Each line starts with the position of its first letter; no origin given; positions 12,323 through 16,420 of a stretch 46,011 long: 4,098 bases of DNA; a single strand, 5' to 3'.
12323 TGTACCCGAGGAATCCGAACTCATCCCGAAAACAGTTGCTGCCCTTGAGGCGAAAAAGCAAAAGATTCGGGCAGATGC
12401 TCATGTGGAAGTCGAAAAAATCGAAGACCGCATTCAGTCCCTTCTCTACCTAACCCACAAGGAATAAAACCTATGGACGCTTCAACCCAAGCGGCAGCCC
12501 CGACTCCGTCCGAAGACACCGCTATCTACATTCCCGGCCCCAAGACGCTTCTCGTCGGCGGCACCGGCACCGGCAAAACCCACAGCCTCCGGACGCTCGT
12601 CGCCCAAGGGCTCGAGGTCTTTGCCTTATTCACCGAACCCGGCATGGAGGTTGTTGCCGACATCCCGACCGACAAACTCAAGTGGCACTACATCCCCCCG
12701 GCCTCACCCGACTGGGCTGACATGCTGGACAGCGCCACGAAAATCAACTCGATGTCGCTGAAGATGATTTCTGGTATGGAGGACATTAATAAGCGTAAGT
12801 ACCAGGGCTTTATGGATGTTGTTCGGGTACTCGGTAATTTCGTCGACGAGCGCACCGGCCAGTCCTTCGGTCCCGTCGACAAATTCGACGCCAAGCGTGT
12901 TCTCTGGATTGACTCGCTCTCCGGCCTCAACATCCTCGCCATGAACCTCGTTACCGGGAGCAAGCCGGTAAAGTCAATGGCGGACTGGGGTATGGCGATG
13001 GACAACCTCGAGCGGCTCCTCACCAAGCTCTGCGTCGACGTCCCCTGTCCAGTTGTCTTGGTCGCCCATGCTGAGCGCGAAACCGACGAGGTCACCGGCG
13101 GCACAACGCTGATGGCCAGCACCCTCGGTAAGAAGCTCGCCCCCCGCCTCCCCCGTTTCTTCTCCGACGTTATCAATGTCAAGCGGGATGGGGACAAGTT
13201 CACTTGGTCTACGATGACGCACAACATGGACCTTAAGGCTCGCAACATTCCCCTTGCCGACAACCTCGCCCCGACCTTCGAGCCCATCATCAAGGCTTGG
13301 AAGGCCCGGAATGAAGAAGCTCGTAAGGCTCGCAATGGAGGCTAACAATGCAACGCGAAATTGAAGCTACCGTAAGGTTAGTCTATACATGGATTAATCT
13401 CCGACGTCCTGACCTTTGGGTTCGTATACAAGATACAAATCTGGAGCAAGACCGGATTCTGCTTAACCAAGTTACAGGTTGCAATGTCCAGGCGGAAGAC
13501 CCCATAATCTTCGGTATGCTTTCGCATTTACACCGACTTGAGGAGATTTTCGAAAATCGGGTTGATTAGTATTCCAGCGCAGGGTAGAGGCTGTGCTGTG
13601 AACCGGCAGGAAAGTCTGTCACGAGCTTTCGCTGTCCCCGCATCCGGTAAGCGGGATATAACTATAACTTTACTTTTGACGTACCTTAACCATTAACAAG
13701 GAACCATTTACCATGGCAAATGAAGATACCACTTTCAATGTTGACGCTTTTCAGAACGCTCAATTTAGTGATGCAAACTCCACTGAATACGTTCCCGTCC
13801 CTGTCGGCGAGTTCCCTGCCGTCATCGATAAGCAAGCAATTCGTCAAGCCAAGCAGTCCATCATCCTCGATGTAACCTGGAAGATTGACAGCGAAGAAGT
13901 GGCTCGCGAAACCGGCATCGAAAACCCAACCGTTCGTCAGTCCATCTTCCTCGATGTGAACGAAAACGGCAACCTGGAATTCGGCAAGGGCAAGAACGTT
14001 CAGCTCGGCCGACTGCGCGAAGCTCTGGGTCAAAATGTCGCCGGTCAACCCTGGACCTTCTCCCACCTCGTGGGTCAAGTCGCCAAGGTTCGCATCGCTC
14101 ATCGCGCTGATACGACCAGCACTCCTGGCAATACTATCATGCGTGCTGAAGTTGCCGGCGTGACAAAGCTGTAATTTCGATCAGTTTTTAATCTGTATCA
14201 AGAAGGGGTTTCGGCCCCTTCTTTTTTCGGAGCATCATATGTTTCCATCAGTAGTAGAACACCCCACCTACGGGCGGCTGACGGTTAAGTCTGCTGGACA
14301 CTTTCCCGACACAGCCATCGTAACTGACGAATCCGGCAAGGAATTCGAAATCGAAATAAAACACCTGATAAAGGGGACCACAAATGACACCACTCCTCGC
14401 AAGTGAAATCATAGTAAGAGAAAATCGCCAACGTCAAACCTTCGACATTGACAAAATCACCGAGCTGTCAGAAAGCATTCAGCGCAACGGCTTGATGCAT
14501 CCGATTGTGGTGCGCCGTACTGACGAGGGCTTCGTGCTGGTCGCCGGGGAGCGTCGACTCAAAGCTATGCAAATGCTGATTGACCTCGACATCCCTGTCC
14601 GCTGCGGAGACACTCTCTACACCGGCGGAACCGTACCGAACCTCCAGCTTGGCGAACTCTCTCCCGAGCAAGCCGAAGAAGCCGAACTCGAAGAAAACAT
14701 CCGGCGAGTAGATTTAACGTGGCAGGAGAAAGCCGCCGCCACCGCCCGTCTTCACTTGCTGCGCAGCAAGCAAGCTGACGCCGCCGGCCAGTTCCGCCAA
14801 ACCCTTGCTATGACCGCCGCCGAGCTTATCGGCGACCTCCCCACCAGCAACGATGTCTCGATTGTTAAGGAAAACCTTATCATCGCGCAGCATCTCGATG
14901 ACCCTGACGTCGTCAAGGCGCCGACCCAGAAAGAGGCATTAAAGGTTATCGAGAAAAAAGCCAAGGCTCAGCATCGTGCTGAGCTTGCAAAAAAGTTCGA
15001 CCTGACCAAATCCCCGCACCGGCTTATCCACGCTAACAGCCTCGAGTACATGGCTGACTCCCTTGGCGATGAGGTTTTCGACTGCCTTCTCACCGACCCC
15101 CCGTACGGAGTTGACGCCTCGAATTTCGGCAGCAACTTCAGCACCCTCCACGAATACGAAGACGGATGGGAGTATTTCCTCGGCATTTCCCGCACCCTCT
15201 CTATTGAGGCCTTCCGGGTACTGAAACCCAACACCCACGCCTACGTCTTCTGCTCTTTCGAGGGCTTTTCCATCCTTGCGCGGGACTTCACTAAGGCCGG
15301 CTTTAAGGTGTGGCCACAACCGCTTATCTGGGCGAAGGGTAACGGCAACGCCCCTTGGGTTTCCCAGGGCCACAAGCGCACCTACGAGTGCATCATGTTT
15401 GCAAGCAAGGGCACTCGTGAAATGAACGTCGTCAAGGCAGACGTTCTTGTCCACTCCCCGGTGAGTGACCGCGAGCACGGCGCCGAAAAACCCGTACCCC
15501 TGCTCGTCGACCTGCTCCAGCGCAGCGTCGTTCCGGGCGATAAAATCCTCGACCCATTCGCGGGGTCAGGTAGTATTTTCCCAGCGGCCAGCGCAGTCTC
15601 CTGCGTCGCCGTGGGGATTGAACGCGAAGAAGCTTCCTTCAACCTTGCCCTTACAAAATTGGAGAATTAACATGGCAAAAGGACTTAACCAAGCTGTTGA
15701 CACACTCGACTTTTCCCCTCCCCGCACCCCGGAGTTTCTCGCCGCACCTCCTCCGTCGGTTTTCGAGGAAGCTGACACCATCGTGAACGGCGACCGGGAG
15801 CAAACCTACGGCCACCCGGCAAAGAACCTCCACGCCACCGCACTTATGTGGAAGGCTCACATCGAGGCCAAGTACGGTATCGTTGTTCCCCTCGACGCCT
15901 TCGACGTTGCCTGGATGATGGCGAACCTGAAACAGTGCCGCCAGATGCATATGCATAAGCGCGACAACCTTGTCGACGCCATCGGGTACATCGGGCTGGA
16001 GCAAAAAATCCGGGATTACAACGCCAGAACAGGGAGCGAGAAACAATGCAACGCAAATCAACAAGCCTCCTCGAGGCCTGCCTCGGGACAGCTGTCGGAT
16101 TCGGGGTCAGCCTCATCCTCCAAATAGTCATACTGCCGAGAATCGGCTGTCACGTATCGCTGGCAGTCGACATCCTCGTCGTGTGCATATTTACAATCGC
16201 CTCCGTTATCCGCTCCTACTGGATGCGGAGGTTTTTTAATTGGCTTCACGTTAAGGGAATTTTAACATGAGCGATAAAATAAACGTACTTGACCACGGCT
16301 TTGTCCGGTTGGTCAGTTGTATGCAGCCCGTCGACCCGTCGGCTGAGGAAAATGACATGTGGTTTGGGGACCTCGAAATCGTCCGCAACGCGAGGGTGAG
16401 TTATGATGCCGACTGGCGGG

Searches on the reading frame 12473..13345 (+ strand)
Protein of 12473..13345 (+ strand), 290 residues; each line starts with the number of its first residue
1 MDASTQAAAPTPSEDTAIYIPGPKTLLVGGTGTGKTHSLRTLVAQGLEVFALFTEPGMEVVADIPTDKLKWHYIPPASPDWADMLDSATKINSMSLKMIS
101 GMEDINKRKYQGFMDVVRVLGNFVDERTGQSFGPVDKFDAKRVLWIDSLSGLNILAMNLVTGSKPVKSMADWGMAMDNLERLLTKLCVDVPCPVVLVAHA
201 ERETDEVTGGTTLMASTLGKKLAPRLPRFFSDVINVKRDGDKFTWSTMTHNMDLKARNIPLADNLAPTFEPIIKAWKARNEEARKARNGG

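Call 41: search_protein_families(library=pfam, max_evalue=0.01, proteins=[window:12473-13345:+])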
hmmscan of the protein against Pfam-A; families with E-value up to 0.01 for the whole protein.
window:12473-13345:+ (290 aa): 2 families
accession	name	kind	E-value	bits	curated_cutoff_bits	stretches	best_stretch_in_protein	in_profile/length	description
PF13479.12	AAA_24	-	8.2e-13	49.1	27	1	24-248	4-185/195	AAA domain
PF13245.12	AAA_19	-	0.0026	18.4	25.1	0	20-45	9-34/134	AAA domain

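Call 66: search_protein_families(library=phrogs, max_evalue=0.01, proteins=[window:12473-13345:+])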
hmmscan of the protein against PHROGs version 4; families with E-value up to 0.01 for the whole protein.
window:12473-13345:+ (290 aa): 2 families
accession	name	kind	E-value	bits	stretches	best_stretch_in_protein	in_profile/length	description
phrog_124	-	DNA, RNA and nucleotide metabolism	1.9e-15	58.1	1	22-255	43-224/382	Sak4-like ssDNA annealing protein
phrog_2872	-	DNA, RNA and nucleotide metabolism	0.0029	18.2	0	24-45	4-25/219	Sak4-like ssDNA annealing protein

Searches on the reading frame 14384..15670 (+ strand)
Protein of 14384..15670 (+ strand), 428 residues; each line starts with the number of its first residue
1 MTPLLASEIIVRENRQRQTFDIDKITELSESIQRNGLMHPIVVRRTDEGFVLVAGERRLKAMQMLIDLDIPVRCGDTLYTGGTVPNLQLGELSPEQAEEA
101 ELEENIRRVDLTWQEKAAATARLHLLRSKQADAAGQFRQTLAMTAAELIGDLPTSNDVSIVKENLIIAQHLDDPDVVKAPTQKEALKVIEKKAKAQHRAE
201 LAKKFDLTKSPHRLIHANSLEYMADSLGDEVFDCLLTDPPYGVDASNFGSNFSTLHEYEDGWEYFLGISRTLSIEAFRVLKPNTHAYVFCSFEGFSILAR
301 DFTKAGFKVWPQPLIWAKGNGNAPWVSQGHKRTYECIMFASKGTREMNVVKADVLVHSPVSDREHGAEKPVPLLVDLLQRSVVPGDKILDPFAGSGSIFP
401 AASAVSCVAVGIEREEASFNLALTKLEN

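Call 11: search_protein_families(library=phrogs, proteins=[window:14384-15670:+])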
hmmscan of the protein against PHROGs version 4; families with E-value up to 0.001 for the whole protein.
window:14384-15670:+ (428 aa): 22 families
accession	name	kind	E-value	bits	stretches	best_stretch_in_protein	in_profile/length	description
phrog_67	-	other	2.2e-43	150.4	1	10-427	19-344/743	DNA methyltransferase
phrog_498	-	other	4.2e-33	115.8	1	8-416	42-410/633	DNA methyltransferase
phrog_3264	-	DNA, RNA and nucleotide metabolism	3.6e-22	80.4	1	8-152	56-191/337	ParB-like partition protein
phrog_4715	-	DNA, RNA and nucleotide metabolism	1.7e-15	57.5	1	7-130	153-262/630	ParB-like partition protein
phrog_12047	-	DNA, RNA and nucleotide metabolism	1.5e-13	52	1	10-131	8-110/301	ParB-like partition nuclease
phrog_6025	-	other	7.8e-11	42.9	1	207-323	7-115/192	DNA methyltransferase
phrog_3008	-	other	1.2e-10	42.1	1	361-427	146-212/244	DNA methyltransferase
phrog_6218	-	DNA, RNA and nucleotide metabolism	1.7e-10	41.6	1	21-134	23-125/506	ParB-like partition protein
phrog_3951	-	unknown function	3.6e-10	40.8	1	18-73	37-94/301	-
phrog_6952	-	other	4.8e-10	40.6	1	349-425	96-174/181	DNA methyltransferase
phrog_723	-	DNA, RNA and nucleotide metabolism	2.6e-07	31.7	1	26-153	34-149/223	ParB-like partition protein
phrog_1033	-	DNA, RNA and nucleotide metabolism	3.7e-07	31.3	1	9-66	41-100/334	ParB-like partition protein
phrog_23085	-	unknown function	1.9e-06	28.6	1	349-420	28-99/138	-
phrog_620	-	DNA, RNA and nucleotide metabolism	3.3e-06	28.4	1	23-78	30-82/217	ParB-like partition protein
phrog_18056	-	DNA, RNA and nucleotide metabolism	7.4e-06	26.1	1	8-76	10-73/387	ParB-like partition nuclease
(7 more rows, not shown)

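Call 67: search_protein_families(library=pfam, max_evalue=0.01, proteins=[window:14384-15670:+])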
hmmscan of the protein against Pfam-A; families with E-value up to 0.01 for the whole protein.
window:14384-15670:+ (428 aa): 4 families
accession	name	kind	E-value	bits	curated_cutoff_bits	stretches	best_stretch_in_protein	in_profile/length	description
PF01555.25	N6_N4_Mtase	-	3e-21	76.8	26.7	1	233-422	2-219/221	DNA methylase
PF02195.25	ParB_N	-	1.9e-12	47.5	26.3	1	9-71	10-74/95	ParB N-terminal domain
PF03602.21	Cons_hypoth95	-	0.00053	20.1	24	0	188-245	69-127/182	Conserved hypothetical protein 95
PF01170.24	UPF0020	-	0.00074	19.7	22.3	0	383-419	27-64/197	RMKL-like, methyltransferase domain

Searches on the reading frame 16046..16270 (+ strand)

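Call 67: search_protein_families(library=pfam, max_evalue=0.01, proteins=[window:16046-16270:+])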
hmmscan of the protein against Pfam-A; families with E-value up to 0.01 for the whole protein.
window:16046-16270:+ (74 aa): 1 family
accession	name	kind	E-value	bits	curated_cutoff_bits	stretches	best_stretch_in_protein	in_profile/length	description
PF23858.1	DUF7220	-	5.9e-23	81.5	28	1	1-69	1-69/70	Family of unknown function (DUF7220)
